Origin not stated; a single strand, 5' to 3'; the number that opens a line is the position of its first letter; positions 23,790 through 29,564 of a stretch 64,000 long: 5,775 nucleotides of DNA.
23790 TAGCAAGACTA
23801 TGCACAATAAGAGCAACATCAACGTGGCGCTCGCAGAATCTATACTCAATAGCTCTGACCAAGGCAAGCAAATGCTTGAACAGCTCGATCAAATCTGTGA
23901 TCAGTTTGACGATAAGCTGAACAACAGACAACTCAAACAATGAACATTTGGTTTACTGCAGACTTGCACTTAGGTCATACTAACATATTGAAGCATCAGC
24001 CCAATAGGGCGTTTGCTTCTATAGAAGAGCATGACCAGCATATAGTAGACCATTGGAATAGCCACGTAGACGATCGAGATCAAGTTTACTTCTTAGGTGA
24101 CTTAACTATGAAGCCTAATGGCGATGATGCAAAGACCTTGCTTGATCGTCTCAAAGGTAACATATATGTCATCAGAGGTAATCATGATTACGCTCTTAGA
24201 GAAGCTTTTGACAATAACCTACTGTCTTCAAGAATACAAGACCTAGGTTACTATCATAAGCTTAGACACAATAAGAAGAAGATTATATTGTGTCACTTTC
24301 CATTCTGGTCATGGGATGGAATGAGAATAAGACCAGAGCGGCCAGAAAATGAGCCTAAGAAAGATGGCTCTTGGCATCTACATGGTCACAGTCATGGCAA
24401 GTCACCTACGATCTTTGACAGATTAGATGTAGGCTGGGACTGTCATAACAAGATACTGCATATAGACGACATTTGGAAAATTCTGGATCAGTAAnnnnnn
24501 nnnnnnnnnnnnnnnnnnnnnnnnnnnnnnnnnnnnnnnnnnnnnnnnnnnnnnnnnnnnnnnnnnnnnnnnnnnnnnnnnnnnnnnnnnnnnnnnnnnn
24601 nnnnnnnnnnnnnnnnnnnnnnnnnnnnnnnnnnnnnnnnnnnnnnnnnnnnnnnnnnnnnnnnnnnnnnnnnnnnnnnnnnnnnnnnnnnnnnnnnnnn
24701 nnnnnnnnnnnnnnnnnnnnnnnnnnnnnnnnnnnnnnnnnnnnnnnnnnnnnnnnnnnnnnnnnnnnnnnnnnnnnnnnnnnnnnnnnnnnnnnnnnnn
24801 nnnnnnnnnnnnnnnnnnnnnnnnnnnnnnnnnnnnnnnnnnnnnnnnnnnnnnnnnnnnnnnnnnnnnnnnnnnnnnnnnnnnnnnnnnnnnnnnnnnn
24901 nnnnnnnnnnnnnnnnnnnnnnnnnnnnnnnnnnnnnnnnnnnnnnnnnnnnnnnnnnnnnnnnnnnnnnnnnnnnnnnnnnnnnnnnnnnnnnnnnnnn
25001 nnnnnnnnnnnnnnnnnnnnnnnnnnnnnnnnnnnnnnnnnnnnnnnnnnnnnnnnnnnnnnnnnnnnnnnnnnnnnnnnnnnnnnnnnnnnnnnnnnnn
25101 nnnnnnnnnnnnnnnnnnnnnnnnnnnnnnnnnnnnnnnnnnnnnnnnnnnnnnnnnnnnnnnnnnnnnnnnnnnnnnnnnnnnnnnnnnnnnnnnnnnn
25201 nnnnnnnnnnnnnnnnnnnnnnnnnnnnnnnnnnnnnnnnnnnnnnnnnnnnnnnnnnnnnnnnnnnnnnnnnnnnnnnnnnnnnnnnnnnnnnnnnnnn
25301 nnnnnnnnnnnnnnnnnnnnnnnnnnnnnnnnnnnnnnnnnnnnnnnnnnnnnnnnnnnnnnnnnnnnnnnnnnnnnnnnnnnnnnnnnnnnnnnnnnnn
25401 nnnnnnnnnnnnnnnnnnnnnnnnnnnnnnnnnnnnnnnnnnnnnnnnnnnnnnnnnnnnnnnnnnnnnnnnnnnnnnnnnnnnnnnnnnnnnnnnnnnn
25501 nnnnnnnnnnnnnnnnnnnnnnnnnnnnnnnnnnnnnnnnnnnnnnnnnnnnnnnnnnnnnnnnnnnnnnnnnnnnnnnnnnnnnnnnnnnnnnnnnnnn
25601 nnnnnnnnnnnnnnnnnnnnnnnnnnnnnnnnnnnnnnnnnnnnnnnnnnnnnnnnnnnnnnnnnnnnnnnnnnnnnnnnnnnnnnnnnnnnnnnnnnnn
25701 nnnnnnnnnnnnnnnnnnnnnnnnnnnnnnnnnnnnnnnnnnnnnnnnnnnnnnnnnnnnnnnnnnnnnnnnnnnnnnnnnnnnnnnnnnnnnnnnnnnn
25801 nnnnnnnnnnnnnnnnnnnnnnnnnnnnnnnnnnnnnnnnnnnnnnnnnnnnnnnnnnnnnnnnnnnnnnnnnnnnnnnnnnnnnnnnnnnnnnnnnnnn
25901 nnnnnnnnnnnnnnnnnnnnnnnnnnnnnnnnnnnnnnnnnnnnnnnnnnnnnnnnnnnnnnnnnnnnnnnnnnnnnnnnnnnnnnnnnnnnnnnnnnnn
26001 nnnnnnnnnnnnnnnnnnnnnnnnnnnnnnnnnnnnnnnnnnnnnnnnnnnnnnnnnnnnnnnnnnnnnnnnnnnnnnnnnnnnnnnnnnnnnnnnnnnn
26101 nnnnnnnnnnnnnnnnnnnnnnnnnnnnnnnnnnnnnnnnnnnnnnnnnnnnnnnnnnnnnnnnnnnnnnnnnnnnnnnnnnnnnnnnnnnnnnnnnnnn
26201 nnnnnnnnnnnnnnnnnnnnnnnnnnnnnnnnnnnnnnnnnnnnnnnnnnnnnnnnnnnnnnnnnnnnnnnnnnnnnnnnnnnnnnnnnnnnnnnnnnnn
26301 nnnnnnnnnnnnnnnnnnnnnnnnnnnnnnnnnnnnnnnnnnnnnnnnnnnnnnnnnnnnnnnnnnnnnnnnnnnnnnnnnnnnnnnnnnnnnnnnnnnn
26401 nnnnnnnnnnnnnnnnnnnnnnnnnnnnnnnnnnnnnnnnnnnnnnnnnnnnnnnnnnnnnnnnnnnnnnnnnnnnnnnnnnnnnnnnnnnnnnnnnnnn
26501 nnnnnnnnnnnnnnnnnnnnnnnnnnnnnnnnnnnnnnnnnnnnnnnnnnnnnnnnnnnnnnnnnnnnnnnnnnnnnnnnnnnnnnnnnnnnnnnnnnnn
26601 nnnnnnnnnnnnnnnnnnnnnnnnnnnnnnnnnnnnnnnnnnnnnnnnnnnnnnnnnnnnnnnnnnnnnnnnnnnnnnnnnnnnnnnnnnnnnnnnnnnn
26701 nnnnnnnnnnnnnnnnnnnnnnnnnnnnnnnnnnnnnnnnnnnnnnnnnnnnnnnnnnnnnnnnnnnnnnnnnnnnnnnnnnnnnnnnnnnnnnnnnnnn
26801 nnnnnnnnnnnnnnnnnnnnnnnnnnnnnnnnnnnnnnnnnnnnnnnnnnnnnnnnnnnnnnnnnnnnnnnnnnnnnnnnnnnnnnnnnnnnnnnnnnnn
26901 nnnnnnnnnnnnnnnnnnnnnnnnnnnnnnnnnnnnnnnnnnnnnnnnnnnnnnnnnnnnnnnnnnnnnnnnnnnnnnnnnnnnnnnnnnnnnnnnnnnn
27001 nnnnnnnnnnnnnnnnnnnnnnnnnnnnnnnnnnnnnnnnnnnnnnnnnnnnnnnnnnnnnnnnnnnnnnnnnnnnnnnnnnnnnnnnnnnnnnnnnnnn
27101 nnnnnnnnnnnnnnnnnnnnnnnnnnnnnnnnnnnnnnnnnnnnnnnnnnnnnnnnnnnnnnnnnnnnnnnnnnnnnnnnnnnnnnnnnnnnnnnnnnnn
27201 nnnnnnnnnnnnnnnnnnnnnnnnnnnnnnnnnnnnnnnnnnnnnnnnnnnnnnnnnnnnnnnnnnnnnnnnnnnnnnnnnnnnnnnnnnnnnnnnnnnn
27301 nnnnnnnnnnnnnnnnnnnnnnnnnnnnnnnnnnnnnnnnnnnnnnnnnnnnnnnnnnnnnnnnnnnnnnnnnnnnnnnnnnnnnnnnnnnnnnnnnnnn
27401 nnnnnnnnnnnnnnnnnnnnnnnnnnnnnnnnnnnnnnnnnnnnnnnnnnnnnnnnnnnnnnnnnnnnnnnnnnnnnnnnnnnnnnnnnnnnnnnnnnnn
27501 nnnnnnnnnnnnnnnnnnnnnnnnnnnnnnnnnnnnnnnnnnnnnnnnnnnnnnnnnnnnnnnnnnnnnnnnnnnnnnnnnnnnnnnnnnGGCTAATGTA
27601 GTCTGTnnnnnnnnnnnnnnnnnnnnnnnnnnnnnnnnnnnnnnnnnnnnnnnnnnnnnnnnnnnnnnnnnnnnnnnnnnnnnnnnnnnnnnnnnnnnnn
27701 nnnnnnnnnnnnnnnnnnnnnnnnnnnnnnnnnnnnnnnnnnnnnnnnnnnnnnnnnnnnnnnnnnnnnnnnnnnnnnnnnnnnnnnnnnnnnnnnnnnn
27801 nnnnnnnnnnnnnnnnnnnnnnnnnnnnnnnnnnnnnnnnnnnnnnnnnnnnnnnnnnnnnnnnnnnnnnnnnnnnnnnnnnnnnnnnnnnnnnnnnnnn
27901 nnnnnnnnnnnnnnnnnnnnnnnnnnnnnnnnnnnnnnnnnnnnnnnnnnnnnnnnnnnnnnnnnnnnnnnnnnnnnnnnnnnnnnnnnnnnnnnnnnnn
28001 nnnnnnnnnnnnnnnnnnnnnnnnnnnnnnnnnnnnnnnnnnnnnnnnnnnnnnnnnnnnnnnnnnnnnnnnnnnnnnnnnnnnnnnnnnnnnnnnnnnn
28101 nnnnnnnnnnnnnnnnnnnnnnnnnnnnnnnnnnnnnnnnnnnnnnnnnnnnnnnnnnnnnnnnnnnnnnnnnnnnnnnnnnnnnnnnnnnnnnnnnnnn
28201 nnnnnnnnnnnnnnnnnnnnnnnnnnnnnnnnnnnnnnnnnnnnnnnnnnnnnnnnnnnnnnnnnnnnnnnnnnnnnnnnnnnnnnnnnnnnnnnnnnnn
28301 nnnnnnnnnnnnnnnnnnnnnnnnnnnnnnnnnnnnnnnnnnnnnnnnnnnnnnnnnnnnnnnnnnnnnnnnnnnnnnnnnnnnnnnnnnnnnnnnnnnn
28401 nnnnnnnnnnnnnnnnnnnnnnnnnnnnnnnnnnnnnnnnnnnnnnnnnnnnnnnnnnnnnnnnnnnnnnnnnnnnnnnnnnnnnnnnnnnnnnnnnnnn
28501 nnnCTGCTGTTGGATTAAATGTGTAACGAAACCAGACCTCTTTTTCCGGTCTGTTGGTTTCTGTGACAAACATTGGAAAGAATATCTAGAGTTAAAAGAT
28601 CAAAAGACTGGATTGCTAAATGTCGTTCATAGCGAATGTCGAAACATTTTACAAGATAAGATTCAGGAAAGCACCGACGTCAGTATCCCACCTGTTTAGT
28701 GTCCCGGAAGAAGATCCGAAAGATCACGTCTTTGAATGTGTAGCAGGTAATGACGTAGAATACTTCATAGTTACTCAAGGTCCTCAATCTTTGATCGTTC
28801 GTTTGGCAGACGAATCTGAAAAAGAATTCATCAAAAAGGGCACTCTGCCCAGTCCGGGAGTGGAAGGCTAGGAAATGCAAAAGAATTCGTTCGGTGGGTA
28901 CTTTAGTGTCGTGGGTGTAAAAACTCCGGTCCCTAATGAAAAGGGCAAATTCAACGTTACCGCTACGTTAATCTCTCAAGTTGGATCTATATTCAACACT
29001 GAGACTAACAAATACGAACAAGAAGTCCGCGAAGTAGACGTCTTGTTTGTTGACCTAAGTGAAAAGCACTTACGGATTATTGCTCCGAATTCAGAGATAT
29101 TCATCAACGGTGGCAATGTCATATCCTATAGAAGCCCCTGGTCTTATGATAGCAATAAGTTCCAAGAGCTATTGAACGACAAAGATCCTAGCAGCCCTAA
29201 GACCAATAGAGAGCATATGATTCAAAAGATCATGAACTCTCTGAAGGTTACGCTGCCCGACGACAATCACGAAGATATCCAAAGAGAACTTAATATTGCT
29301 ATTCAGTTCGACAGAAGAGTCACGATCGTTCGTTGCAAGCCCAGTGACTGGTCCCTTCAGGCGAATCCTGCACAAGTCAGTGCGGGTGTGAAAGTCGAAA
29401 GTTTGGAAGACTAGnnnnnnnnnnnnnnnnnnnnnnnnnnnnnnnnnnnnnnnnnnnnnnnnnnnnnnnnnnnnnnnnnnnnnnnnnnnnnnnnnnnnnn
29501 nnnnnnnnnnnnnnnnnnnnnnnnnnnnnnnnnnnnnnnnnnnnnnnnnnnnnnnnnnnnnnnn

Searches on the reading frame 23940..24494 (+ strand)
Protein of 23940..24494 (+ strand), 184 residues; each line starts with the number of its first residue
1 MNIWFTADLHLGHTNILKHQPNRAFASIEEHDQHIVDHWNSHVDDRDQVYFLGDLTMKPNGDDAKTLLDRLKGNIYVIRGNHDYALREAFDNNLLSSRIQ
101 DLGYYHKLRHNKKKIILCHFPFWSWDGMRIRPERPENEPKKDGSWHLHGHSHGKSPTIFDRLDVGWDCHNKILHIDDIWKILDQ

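Call 10: search_protein_families(library=pfam, proteins=[window:23940-24494:+], max_evalue=0.01)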
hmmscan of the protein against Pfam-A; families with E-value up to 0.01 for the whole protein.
window:23940-24494:+ (184 aa): 1 family
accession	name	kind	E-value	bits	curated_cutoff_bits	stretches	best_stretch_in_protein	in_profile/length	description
PF00149.33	Metallophos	-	1e-05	26.5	21.5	1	1-129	1-124/191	Calcineurin-like phosphoesterase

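Call 57: search_protein_families(library=ncbifam, proteins=[window:23940-24494:+], max_evalue=0.01)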
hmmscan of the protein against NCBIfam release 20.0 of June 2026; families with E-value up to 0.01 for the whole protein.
window:23940-24494:+ (184 aa): 4 families
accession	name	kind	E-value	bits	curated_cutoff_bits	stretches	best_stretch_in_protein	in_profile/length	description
NF050112.1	PhdiestSpdARhizob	equivalog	0.00042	20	400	1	35-104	29-99/264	2', 3'cyclic nucleotide phosphodiesterase SpdA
TIGR04123.1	P_estr_lig_assc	hypoth_equivalog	0.00051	19.5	150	1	6-114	26-143/207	ligase-associated DNA damage response endonuclease PdeM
TIGR00024.1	SbcD_rel_arch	hypoth_equivalog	0.002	17.9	115.2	1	6-88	20-104/224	putative phosphoesterase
NF003743.0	PRK05340.1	equivalog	0.0029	16.8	134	1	1-119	2-115/242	UDP-2,3-diacylglucosamine diphosphatase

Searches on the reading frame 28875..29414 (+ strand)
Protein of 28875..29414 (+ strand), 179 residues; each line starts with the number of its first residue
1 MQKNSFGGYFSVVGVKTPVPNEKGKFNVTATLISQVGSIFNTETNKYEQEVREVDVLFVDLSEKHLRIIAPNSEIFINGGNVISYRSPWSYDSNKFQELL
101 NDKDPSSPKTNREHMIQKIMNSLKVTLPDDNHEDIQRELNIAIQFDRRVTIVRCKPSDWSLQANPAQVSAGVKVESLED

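Call 10: search_protein_families(library=pfam, proteins=[window:28875-29414:+], max_evalue=0.01)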
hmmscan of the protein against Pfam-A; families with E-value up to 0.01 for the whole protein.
window:28875-29414:+ (179 aa): 2 families
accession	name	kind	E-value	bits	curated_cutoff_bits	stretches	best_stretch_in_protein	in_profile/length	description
PF16987.10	KIX_2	-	0.0024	18.2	25.6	1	108-148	9-50/83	KIX domain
PF01269.23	Fibrillarin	-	0.003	17.2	27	1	44-83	132-173/227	Fibrillarin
